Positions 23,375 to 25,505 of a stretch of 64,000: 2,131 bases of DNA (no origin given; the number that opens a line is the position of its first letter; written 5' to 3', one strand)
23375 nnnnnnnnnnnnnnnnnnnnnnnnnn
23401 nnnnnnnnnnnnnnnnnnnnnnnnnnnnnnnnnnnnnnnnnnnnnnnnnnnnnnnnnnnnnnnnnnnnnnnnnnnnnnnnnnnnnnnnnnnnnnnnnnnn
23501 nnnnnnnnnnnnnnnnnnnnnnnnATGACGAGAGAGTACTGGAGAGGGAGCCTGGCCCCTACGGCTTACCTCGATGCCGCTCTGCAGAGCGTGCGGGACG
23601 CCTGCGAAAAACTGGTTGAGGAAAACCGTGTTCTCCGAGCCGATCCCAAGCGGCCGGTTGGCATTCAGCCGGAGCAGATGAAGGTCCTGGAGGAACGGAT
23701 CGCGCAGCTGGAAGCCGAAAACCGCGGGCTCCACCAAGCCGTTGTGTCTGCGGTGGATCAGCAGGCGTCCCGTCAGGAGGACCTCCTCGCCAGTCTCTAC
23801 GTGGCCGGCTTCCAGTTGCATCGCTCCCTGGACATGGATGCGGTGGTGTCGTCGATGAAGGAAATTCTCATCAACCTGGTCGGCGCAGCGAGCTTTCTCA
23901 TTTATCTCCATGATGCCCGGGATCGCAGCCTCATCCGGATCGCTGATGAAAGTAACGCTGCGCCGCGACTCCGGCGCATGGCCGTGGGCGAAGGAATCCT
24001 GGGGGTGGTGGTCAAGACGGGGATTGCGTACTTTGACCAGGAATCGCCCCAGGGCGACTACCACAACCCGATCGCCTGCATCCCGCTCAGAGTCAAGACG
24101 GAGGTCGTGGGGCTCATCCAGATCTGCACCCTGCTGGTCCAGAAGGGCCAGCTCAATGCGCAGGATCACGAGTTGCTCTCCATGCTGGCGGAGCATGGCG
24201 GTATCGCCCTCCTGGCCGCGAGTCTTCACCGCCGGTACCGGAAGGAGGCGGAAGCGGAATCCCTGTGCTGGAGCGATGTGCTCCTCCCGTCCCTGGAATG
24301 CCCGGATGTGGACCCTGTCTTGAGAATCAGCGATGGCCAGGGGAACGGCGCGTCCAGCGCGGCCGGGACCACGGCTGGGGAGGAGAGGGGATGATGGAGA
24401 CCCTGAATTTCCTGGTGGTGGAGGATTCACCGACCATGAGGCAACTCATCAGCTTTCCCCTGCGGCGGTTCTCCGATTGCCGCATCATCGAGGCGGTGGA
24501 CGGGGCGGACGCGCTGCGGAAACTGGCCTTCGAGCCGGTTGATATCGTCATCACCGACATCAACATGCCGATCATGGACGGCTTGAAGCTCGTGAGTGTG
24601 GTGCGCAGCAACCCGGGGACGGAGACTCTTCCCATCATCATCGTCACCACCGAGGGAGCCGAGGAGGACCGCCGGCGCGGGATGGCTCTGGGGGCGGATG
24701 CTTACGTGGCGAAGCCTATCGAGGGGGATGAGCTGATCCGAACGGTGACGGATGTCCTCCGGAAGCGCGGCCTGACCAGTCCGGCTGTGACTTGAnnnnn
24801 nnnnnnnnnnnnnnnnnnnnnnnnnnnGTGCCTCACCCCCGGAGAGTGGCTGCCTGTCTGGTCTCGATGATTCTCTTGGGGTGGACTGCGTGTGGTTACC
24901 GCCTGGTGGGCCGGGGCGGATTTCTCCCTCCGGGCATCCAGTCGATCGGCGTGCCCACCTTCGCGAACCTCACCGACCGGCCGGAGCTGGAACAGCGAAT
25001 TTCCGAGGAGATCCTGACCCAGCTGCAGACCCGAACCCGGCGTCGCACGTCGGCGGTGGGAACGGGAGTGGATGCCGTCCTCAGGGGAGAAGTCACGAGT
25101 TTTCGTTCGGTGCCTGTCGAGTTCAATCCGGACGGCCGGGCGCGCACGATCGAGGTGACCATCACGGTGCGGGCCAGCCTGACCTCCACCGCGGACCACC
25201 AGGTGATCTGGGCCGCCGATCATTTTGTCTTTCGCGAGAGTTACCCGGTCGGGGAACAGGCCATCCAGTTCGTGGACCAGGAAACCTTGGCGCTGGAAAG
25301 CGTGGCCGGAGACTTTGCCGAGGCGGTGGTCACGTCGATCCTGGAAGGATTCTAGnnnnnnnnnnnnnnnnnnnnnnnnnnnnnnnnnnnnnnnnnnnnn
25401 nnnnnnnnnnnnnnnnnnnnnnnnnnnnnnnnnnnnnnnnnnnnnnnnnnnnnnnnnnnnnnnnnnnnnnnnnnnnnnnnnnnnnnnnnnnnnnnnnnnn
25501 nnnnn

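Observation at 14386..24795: MCP-less, 10-gene chemosensory-like cluster with GAF, HEAT and zinc-ribbon components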

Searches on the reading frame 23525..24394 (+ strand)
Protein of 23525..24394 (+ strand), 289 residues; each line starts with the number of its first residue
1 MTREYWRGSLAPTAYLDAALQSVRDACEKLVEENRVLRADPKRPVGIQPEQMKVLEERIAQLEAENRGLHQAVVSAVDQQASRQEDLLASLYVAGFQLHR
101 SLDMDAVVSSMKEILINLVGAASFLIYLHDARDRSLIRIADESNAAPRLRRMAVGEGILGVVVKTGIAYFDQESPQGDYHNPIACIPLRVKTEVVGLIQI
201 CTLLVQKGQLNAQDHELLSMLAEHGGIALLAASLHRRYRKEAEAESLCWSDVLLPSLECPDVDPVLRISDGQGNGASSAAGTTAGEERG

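Call 4: search_protein_families(library=pfam, proteins=[window:23525-24394:+], max_evalue=0.01)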
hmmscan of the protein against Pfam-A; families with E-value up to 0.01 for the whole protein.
window:23525-24394:+ (289 aa): 4 families
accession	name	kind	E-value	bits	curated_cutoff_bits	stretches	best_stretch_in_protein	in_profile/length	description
PF13185.12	GAF_2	-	4.1e-09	37.2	28.6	1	102-229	2-135/136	GAF domain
PF13492.12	GAF_3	-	7e-06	26.9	27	1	104-229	2-127/129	GAF domain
PF01590.32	GAF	-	0.00014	22.8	22.4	1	113-229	11-133/133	GAF domain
PF25566.1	RIMB1_N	-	0.0096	16.2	28.5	0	14-62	8-53/129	RIMB1-like, N-terminal domain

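Call 8: search_protein_families(library=ncbifam, proteins=[window:23525-24394:+], max_evalue=0.001)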
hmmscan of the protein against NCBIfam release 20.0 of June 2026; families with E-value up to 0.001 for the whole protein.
window:23525-24394:+ (289 aa): 0 families

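Call 32: find_related_loci(query=A1, collection=genome_contigs, flank=10000)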
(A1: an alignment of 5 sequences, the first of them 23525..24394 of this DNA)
Query A1 (289 aa) in genome_contigs; peptide patterns used: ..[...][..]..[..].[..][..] (x = any residue, [..] = any of these).
599 stretches matched a pattern (row limit reached: there are more); 593 encode a relative of the query (tblastn E <= 1e-3); the best 80 are kept; 80 distinct loci.
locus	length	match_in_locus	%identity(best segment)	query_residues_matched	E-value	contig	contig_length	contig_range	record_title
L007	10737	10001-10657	40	15-235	5e-39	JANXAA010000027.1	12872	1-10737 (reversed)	MAG: Acidobacteria bacterium isolate SKYB104 NODE_27_length_12872_cov_3.318093, whole genome shotgun sequence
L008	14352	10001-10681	35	4-235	7e-39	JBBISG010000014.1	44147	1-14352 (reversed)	MAG: Nitrospirota bacterium isolate BQF270218_bin_368 NODE_624_length_44147_cov_3.02256, whole genome shotgun sequence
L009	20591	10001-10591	38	32-235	3e-38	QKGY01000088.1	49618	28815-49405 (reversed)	MAG: Desulfuromonadaceae bacterium isolate SZUA-540 scaffold_2610, whole genome shotgun sequence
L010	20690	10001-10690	37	17-235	3e-38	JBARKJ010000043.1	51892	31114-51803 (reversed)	MAG: Nitrospirota bacterium isolate MFD06091_ilm_asm_bin59 k127_336464, whole genome shotgun sequence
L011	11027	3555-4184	39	37-235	1e-37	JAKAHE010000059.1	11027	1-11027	MAG: Nitrospirae bacterium isolate WY2.bin87 NODE_9506_length_11027_cov_1.197798, whole genome shotgun sequence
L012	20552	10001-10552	39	50-235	2e-37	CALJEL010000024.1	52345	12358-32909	MAG: uncultured bacterium isolate S1_Bin_METABAT__318_1 genome assembly, contig: c_000000261109, whole genome shotgun se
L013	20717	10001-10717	39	20-235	2e-37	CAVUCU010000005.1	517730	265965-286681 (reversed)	MAG: Nitrospirota bacterium isolate MFD05442.bin.1.86 genome assembly, contig: contig_30967, whole genome shotgun sequen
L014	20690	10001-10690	37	17-235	1e-37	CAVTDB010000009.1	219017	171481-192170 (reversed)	MAG: Nitrospirota bacterium isolate MFD00991.bin.2.105 genome assembly, contig: contig_29721, whole genome shotgun seque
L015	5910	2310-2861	40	50-235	8e-38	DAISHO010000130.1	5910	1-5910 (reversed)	MAG TPA_asm: Thermodesulfovibrionales bacterium isolate CTOTU1358 NODE_1078_length_5910_cov_4.879419, whole genome shotg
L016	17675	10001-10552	39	50-235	3e-37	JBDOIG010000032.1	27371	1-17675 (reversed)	MAG: Thermodesulfovibrionales bacterium isolate TC202112_Ori_Bins005 k147_156607, whole genome shotgun sequence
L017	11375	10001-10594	38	50-235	2e-37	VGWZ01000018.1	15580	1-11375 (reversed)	MAG: Nitrospira sp. isolate K_DeepCast_250m_m1_045 K_DeepCast_250m_m1_045_Ga0194125_10007599, whole genome shotgun seque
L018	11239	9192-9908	36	20-235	3e-37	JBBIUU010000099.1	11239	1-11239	MAG: Acidobacteriota bacterium isolate FAS170219_bin_60 NODE_1284_length_11239_cov_13.594063, whole genome shotgun seque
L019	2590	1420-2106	38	24-235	6e-37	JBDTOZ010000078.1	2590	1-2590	MAG: Acidobacteriota bacterium isolate cluster3_bin.186 NODE_280194_length_2590_cov_55.115976, whole genome shotgun sequ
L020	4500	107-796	35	20-237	7e-37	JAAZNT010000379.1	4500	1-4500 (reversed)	MAG: Thermoanaerobaculaceae bacterium isolate AS27yjCOA_195 174802_AS27, whole genome shotgun sequence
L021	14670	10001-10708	37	20-235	7e-37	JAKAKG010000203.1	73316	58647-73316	MAG: Acidobacteria bacterium isolate WY4.bin4 NODE_373_length_73316_cov_5.189441, whole genome shotgun sequence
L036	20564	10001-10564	37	45-235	5e-36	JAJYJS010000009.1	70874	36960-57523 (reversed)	MAG: Nitrospirae bacterium isolate DBS2-1.bin166 NODE_639_length_70874_cov_12.193082, whole genome shotgun sequence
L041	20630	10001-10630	36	37-235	1e-35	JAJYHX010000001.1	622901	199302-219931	MAG: Nitrospirae bacterium isolate DBS2-1.bin100 NODE_2_length_622901_cov_31.228070, whole genome shotgun sequence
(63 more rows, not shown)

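Call 59: search_protein_families(library=pfam, proteins=[L016:2474-5347:+, L036:484-3339:+, L036:3340-5439:+, L041:2486-5413:+], max_evalue=0.001)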
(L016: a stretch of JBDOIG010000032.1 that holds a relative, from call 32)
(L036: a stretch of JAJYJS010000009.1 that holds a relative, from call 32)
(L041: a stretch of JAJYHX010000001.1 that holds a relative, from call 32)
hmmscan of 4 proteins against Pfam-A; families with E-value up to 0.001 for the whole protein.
L016:2474-5347:+ (957 aa): 7 families
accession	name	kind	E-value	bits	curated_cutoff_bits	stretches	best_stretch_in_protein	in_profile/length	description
PF12974.12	Phosphonate-bd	-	3.3e-65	220.3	27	1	708-943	1-242/242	ABC transporter, phosphonate, periplasmic substrate-binding protein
PF00015.26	MCPsignal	-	1.1e-42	146.3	34.6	1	426-579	17-170/172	Methyl-accepting chemotaxis protein (MCP) signalling domain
PF00672.30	HAMP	-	3.6e-09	37.2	25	1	198-245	2-49/53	HAMP domain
PF09084.16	NMT1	-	2.9e-08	34.3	20.5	1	737-881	22-161/216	NMT1/THI5 like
PF12727.12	PBP_like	-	9.1e-06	25.4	27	1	797-899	75-177/193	PBP superfamily domain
PF21563.3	Mcp40H-20_sensor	-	1.3e-05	25.9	27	1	60-161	2-107/112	Methyl-accepting chemotaxis sensory transducer, class 40H, sensor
PF20155.4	TMP_3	-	0.00013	22.2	41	0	327-414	2-89/192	Tape measure protein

L036:484-3339:+ (951 aa): 9 families
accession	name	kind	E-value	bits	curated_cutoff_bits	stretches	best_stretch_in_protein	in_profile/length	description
PF12974.12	Phosphonate-bd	-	2.3e-59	201.1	27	1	703-938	1-242/242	ABC transporter, phosphonate, periplasmic substrate-binding protein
PF00015.26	MCPsignal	-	3.5e-46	157.6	34.6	1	408-573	18-169/172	Methyl-accepting chemotaxis protein (MCP) signalling domain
PF00672.30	HAMP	-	3e-09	37.5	25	1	193-242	2-51/53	HAMP domain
PF09084.16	NMT1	-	4.4e-09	37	20.5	1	732-879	22-164/216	NMT1/THI5 like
PF12727.12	PBP_like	-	3.7e-07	29.9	27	1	789-907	73-192/193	PBP superfamily domain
PF16868.10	NMT1_3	-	5.2e-06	26.7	27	1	788-864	93-167/289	NMT1-like family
PF21563.3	Mcp40H-20_sensor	-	6.1e-05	23.7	27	1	55-160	3-111/112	Methyl-accepting chemotaxis sensory transducer, class 40H, sensor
PF06009.19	Laminin_II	-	8.3e-05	23.1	33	1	288-390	5-106/138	Laminin Domain II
PF11887.13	Mce4_CUP1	-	0.00012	22.2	32.6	0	242-317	59-134/222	Cholesterol uptake porter CUP1 of Mce4, putative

L036:3340-5439:+ (699 aa): 3 families
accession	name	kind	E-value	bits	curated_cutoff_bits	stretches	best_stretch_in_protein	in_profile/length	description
PF00015.26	MCPsignal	-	4.2e-39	134.6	34.6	1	398-580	3-170/172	Methyl-accepting chemotaxis protein (MCP) signalling domain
PF00672.30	HAMP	-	2.1e-05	25.2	25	1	203-244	6-47/53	HAMP domain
PF06160.17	EzrA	-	2.1e-05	23.5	39.6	0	248-429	120-298/557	Septation ring formation regulator, EzrA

L041:2486-5413:+ (975 aa): 5 families
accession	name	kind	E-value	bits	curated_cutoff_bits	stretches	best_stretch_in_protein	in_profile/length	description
PF12974.12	Phosphonate-bd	-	8.3e-59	199.3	27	1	720-957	1-242/242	ABC transporter, phosphonate, periplasmic substrate-binding protein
PF00015.26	MCPsignal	-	8.1e-45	153.2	34.6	1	418-586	14-168/172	Methyl-accepting chemotaxis protein (MCP) signalling domain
PF00672.30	HAMP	-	3.9e-13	49.9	25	1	206-257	1-52/53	HAMP domain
PF17203.10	sCache_3_2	-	4.4e-09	37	28.4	1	86-183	47-137/140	Single cache domain 3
PF12727.12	PBP_like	-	3.9e-05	23.3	27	1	807-888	73-158/193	PBP superfamily domain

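Call 75: search_solved_structures(query=L036:3340-5439:+, max_evalue=0.00001, show_alignments=2)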
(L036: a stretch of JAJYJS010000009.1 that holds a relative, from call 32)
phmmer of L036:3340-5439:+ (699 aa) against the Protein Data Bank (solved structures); distinct sequences matched with E-value up to 0.00001: 13.
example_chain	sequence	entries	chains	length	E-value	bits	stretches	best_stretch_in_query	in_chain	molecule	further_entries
6s18_A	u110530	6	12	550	6.9e-28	100.6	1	369-595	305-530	Aromatic acid chemoreceptor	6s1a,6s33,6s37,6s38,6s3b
8c5v_I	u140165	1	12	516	1e-21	80.2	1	346-606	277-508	Methyl-accepting chemotaxis protein I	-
6s1k_E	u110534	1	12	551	1.5e-21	79.7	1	346-610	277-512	Methyl-accepting chemotaxis protein I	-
2ch7_A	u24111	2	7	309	1e-18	70.3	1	325-574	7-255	METHYL-ACCEPTING CHEMOTAXIS PROTEIN | Methyl-accepting chemotaxis protein 2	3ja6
2ch7_B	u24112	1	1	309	1.1e-18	70.2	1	325-573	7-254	METHYL-ACCEPTING CHEMOTAXIS PROTEIN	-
3ja6_H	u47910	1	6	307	1.2e-18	70.1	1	325-573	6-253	Methyl-accepting chemotaxis protein 2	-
3zx6_A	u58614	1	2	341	6.1e-18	67.8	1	346-610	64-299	HAMP, METHYL-ACCEPTING CHEMOTAXIS PROTEIN I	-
1qu7_A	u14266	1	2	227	2.6e-16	62.4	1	366-602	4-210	METHYL-ACCEPTING CHEMOTAXIS PROTEIN I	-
31cj_A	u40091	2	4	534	3.6e-16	61.9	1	353-606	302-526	Aerotaxis receptor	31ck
3g67_A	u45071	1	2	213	5.8e-11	44.7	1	419-580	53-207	Methyl-accepting chemotaxis protein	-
3g6b_A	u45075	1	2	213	1.5e-10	43.4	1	419-580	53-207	Methyl-accepting chemotaxis protein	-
4jpb_B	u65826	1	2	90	1.6e-09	40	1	442-501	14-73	Methyl-accepting chemotaxis protein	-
3ur1_C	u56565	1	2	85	1.8e-09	39.8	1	443-501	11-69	Methyl-accepting chemotaxis protein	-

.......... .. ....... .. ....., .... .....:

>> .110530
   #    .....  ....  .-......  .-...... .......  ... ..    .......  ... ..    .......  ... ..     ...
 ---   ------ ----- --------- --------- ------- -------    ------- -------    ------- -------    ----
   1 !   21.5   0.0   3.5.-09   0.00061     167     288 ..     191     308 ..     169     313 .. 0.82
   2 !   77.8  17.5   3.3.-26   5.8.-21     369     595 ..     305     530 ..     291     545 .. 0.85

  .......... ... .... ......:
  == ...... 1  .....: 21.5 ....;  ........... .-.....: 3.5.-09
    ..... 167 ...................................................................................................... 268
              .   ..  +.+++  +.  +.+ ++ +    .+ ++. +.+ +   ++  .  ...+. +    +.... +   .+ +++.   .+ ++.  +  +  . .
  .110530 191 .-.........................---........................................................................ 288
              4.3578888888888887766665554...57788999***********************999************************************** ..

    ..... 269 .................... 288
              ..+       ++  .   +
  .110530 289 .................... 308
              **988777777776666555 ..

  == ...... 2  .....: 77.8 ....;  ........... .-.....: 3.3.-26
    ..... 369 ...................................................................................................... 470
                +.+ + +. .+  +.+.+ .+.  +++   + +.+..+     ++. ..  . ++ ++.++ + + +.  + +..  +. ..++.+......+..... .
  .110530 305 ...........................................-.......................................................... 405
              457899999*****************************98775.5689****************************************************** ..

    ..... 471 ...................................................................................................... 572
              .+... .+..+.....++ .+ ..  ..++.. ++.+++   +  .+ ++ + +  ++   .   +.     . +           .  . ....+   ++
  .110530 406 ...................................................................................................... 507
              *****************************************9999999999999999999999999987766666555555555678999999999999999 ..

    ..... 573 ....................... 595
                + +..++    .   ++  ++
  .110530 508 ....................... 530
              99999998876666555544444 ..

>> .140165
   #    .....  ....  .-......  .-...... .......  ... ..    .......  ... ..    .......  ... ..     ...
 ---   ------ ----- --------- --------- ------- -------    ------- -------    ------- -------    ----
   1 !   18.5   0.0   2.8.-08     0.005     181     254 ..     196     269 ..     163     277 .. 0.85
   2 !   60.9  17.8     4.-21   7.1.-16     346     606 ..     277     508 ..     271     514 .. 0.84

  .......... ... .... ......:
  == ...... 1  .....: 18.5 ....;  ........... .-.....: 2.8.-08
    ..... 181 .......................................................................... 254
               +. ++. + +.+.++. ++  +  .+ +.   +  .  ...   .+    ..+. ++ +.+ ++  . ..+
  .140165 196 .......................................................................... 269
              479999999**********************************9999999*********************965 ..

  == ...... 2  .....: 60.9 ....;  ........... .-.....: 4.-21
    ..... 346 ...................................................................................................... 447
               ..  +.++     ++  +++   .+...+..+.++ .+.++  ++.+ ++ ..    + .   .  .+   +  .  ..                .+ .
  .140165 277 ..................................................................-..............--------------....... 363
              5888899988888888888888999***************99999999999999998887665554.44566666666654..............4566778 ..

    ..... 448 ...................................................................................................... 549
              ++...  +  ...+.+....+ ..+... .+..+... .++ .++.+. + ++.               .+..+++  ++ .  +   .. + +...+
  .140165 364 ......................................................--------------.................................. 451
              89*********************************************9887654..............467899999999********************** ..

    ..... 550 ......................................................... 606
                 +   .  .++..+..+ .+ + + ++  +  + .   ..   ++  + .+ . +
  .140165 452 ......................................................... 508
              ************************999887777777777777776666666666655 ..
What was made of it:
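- Closest known: Nitrospirota variant of the same module. Different: The large MCP has a C-terminal Phosphonate-bd (PBP) domain (calls 59, 75).
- It aligns essentially without gaps (227 against 226 residues) to PcaY (6s18) and shows two symmetric 14-residue insertions relative to Tsr (call 75).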

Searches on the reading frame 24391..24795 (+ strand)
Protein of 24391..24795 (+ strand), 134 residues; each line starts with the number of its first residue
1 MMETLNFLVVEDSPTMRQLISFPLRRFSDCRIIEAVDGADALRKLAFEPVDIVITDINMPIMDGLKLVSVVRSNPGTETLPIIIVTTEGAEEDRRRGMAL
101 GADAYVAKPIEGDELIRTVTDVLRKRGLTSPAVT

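Call 4: search_protein_families(library=pfam, proteins=[window:24391-24795:+], max_evalue=0.01)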
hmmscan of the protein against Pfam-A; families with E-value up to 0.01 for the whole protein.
window:24391-24795:+ (134 aa): 1 family
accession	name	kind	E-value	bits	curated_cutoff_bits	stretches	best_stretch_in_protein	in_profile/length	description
PF00072.30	Response_reg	-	7.1e-26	91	30.2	1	8-119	2-110/111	Response regulator receiver domain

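Call 8: search_protein_families(library=ncbifam, proteins=[window:24391-24795:+], max_evalue=0.001)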
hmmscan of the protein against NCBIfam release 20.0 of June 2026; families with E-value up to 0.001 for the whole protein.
window:24391-24795:+ (134 aa): 94 families (the best 25 are shown)
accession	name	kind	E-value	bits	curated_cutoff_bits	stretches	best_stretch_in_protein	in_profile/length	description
TIGR02154.1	PhoB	equivalog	4e-22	78.6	296.2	1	6-126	4-123/226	phosphate regulon transcriptional regulator PhoB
NF007901.0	PRK10610.1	equivalog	5.5e-22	78.3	189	1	4-127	5-128/129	chemotaxis response regulator CheY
NF008099.0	PRK10841.1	equivalog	3.9e-21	74.5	920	1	3-120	823-937/949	two-component system sensor histidine kinase RcsC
NF007135.0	PRK09581.1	equivalog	1.9e-20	73.1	474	1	6-125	4-122/457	PleD family two-component system response regulator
NF007005.1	PRK09468.1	equivalog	2.2e-18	66.6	331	1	5-131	4-127/237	osmolarity response regulator transcription factor OmpR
NF053854.1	RespRegPhoBBctds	equivalog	2.2e-18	66.4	270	1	8-126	2-118/225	two-component system response regulator PhoB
NF040534.1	resp_reg_YycF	equivalog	2.9e-18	66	340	1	7-126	3-118/231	response regulator YycF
NF045944.1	ResRegRpaBCyano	equivalog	3.4e-18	65.9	330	1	8-126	1-115/229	response regulator transcription factor RpaB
NF033120.0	vanR_FM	exception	3.7e-18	66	460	1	2-125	1-120/231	vancomycin resistance response regulator transcription factor, VanR-F/VanR-M family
NF008318.0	PRK11107.1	equivalog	5.8e-17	61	890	1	3-125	666-787/920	two-component sensor histidine kinase BarA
NF007546.0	PRK10161.1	equivalog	7.7e-17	61.6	471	1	7-125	5-122/229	phosphate response regulator transcription factor PhoB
NF033117.2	vanR_ACDEGLN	exception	1e-16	61.2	350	1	8-125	2-115/226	VanR-ABDEGLN family response regulator transcription factor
NF012227.0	AdeR_RR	equivalog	1.1e-16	61.1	340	1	7-128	14-131/239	efflux system response regulator transcription factor AdeR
NF008034.0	PRK10766.1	equivalog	1.3e-16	60.9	275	1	6-127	4-121/231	two-component system response regulator TorR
NF041866.1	EpsW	equivalog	1.3e-16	60.3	200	1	5-125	6-127/131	exopolysaccharide biosynthesis response regulator EpsW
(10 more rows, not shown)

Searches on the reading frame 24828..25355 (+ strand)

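Call 7: search_protein_families(library=pfam, proteins=[window:24828-25355:+], max_evalue=0.001)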
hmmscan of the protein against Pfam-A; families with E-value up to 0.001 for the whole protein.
window:24828-25355:+ (175 aa): 1 family
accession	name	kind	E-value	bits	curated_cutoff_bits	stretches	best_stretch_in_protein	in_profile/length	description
PF04390.17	LptE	-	6.2e-13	49.9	23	1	38-169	2-116/118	Lipopolysaccharide-assembly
